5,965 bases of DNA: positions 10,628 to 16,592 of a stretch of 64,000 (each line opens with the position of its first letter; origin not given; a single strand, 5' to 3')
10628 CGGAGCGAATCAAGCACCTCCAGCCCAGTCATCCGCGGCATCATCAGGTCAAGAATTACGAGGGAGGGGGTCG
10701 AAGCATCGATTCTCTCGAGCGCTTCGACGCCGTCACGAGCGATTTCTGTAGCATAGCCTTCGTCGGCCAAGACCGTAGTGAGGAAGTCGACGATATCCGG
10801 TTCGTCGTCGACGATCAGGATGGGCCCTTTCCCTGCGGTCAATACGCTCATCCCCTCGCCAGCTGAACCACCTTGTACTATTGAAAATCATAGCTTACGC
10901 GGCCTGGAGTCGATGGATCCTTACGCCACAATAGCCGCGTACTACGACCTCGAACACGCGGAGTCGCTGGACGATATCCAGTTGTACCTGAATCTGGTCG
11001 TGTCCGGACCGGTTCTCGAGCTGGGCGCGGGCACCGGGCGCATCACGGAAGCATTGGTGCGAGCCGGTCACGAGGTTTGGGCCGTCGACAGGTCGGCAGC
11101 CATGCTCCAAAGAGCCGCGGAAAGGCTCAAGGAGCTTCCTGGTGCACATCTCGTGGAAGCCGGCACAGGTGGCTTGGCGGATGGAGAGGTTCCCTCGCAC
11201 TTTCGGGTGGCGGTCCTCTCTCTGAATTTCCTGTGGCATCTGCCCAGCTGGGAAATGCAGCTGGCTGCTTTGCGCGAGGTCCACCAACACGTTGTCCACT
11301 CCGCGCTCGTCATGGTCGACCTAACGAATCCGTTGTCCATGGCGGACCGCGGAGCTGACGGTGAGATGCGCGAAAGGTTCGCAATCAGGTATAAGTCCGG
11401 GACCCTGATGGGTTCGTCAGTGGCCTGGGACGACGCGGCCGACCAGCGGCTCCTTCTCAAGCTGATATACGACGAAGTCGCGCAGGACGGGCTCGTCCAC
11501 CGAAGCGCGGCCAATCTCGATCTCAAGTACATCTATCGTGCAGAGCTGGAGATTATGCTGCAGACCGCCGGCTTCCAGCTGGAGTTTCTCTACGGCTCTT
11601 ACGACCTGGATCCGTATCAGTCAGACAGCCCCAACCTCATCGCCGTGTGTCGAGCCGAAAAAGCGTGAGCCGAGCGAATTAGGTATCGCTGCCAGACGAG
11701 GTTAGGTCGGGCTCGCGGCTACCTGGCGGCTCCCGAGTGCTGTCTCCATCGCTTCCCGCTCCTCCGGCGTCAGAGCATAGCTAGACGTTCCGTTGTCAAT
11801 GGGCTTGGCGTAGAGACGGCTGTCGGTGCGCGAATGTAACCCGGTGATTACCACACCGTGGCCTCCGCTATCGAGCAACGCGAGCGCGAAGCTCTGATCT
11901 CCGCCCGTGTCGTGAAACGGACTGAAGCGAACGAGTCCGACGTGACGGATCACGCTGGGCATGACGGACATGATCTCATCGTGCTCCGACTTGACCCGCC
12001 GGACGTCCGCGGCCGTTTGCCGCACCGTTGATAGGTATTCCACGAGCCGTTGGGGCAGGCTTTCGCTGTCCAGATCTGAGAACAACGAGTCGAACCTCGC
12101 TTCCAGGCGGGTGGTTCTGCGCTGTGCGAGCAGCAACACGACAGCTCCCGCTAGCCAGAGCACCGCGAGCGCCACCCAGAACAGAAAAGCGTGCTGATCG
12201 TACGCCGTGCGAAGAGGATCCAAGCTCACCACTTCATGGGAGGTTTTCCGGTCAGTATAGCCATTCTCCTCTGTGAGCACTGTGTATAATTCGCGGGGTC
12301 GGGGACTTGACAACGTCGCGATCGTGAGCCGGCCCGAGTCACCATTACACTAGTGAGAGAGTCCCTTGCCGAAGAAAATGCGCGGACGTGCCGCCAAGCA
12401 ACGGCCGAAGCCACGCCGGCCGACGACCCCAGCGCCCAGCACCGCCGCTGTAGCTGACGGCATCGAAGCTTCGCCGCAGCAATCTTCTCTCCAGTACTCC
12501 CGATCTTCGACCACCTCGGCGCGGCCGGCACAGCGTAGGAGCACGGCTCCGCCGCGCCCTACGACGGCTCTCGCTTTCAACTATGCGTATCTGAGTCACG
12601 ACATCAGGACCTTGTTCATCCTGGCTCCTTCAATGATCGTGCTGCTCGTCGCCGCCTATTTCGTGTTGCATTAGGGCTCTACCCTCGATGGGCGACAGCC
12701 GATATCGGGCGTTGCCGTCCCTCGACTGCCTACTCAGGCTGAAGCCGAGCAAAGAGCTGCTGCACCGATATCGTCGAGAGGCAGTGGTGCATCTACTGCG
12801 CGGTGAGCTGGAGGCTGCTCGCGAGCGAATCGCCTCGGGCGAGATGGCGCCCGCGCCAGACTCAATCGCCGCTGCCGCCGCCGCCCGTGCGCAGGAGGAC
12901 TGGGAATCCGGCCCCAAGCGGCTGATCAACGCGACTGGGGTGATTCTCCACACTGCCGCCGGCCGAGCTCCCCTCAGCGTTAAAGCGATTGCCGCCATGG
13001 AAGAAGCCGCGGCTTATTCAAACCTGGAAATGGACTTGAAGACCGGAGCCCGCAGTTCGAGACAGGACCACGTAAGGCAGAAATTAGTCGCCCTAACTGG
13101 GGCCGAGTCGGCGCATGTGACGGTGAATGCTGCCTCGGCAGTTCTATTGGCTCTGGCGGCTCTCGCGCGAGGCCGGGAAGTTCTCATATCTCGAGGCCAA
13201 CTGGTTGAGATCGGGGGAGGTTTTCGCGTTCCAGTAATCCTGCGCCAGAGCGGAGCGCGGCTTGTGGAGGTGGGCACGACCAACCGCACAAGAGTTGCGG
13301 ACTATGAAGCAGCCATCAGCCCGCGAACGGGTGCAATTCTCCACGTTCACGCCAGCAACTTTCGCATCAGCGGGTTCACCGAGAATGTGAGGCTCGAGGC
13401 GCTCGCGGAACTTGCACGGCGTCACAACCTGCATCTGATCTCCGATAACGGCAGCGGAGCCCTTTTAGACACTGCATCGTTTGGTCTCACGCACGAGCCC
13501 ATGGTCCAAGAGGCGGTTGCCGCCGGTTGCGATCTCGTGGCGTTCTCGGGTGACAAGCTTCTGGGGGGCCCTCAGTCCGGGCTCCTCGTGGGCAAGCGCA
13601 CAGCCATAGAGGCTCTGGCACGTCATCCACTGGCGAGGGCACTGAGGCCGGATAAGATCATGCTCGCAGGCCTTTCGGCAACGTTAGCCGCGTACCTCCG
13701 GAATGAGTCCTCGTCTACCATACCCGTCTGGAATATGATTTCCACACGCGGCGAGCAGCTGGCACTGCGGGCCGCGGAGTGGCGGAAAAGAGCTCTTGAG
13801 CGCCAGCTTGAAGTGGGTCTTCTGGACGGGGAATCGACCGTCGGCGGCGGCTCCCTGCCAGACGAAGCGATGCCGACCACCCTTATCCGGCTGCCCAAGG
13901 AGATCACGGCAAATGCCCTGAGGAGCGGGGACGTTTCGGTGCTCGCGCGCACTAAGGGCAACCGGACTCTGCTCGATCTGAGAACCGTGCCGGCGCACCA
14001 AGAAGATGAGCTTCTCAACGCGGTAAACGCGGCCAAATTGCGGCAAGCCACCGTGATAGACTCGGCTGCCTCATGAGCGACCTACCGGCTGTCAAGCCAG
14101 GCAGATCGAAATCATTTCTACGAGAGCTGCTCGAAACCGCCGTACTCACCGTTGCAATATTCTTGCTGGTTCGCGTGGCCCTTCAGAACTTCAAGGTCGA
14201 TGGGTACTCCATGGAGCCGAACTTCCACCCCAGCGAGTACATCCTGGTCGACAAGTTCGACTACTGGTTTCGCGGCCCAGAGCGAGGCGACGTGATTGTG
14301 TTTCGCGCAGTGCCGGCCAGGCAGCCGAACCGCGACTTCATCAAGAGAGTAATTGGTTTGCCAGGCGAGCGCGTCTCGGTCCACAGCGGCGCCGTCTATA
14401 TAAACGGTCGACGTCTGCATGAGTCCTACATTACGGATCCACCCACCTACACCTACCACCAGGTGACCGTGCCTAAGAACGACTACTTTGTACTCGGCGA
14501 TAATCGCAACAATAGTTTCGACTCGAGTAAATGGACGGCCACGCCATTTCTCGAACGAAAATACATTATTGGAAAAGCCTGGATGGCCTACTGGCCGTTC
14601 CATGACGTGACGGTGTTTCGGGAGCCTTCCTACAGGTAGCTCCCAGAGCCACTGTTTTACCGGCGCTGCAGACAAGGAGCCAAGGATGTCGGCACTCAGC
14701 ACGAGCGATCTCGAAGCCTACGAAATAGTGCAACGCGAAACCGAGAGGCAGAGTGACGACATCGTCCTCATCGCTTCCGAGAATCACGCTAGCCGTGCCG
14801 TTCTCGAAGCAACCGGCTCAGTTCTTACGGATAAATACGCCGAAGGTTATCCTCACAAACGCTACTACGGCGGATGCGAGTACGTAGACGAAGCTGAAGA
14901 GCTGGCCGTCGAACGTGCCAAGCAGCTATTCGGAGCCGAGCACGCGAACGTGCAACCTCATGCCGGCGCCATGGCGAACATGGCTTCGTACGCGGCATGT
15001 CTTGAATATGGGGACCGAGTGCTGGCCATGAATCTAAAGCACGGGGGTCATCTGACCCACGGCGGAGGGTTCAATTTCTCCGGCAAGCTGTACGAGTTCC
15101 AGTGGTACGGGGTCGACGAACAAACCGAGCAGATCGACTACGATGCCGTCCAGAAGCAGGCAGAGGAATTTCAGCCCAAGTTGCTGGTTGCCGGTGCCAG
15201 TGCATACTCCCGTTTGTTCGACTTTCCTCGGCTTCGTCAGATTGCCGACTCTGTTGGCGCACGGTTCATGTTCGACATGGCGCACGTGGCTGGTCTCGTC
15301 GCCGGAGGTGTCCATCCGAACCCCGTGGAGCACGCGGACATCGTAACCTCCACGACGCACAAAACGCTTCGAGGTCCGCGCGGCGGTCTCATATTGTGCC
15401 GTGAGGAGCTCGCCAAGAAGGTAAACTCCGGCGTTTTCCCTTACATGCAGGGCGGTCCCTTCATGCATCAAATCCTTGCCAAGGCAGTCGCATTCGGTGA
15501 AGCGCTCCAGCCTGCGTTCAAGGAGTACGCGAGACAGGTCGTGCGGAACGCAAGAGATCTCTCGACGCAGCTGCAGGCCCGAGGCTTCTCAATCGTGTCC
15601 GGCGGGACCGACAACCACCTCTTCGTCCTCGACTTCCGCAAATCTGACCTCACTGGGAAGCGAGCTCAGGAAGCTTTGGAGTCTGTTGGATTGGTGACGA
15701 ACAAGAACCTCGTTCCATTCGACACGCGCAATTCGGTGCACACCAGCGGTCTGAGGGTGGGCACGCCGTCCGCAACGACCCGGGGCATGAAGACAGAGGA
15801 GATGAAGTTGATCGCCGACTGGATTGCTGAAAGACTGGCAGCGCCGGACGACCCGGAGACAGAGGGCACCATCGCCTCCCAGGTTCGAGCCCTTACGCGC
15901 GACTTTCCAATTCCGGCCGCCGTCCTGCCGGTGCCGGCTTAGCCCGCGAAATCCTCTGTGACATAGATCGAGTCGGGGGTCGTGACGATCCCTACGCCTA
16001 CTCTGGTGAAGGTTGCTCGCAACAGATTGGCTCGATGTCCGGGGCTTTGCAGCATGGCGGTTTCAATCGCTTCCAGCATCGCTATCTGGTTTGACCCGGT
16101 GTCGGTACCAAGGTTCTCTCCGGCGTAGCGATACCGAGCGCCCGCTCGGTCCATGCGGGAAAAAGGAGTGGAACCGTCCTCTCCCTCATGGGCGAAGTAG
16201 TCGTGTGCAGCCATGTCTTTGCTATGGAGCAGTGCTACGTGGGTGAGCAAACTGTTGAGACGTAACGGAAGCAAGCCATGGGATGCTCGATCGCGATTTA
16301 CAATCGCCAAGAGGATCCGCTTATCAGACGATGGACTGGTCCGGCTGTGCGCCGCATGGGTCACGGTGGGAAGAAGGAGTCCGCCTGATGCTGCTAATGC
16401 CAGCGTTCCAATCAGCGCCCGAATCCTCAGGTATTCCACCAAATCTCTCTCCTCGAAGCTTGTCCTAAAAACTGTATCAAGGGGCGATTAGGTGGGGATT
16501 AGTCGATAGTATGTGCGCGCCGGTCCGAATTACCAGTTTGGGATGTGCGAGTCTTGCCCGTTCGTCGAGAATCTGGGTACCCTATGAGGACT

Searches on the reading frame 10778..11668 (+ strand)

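Call 27: search_protein_families(library=pfam, proteins=[window:10778-11668:+], max_evalue=0.00001)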
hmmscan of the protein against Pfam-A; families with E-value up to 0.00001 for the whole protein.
window:10778-11668:+ (296 aa): 4 families
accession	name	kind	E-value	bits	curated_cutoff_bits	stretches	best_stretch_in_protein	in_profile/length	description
PF13649.12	Methyltransf_25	-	1.8e-11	45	27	1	79-171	1-92/97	Methyltransferase domain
PF08242.18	Methyltransf_12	-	4.8e-10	40.5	30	1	80-172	1-92/98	Methyltransferase domain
PF08241.18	Methyltransf_11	-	8.8e-09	36.3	21.2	1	80-171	1-86/95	Methyltransferase domain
PF13489.12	Methyltransf_23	-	5.8e-06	26.6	27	0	73-185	20-121/164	Methyltransferase domain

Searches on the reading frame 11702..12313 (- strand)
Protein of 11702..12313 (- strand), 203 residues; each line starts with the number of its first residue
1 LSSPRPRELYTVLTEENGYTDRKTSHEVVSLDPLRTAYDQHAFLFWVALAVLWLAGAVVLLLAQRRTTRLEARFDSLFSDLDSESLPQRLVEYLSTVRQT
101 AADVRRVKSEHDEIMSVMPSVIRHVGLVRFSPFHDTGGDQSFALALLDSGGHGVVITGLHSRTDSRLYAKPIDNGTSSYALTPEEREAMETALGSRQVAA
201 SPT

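Call 27: search_protein_families(library=pfam, proteins=[window:11702-12313:-], max_evalue=0.00001)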
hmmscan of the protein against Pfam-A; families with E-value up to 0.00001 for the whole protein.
window:11702-12313:- (203 aa): 1 family
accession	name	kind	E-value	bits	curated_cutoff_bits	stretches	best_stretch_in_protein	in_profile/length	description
PF14584.11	DUF4446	-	5.2e-39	134.1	27.4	1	47-192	4-149/150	Protein of unknown function (DUF4446)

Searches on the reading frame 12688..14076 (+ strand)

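Call 27: search_protein_families(library=pfam, proteins=[window:12688-14076:+], max_evalue=0.00001)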
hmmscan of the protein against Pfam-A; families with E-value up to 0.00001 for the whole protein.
window:12688-14076:+ (462 aa): 1 family
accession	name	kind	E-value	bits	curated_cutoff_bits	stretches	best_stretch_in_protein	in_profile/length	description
PF03841.19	SelA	-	1.9e-121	406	22.8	1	79-434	1-366/367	L-seryl-tRNA selenium transferase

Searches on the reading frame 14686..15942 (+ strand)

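Call 28: search_protein_families(library=pfam, proteins=[window:14686-15942:+], max_evalue=0.00001)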
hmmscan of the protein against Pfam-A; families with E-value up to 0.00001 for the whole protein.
window:14686-15942:+ (418 aa): 3 families
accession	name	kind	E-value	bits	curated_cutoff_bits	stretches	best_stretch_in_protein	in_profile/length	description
PF00464.25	SHMT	-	1e-158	528.6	27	1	4-380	1-399/399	Serine hydroxymethyltransferase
PF00155.27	Aminotran_1_2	-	5.1e-09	36.2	19.7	1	61-346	38-332/361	Aminotransferase class I and II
PF01212.27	Beta_elim_lyase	-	2.1e-06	27.7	27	1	75-339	38-273/288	Beta-eliminating lyase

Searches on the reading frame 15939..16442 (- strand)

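Call 28: search_protein_families(library=pfam, proteins=[window:15939-16442:-], max_evalue=0.00001)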
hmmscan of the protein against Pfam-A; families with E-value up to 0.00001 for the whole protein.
window:15939-16442:- (167 aa): 1 family
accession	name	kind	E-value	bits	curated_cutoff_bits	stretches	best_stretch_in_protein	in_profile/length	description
PF00188.32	CAP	-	1.7e-16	61.5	21.1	1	46-163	2-115/117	Cysteine-rich secretory protein family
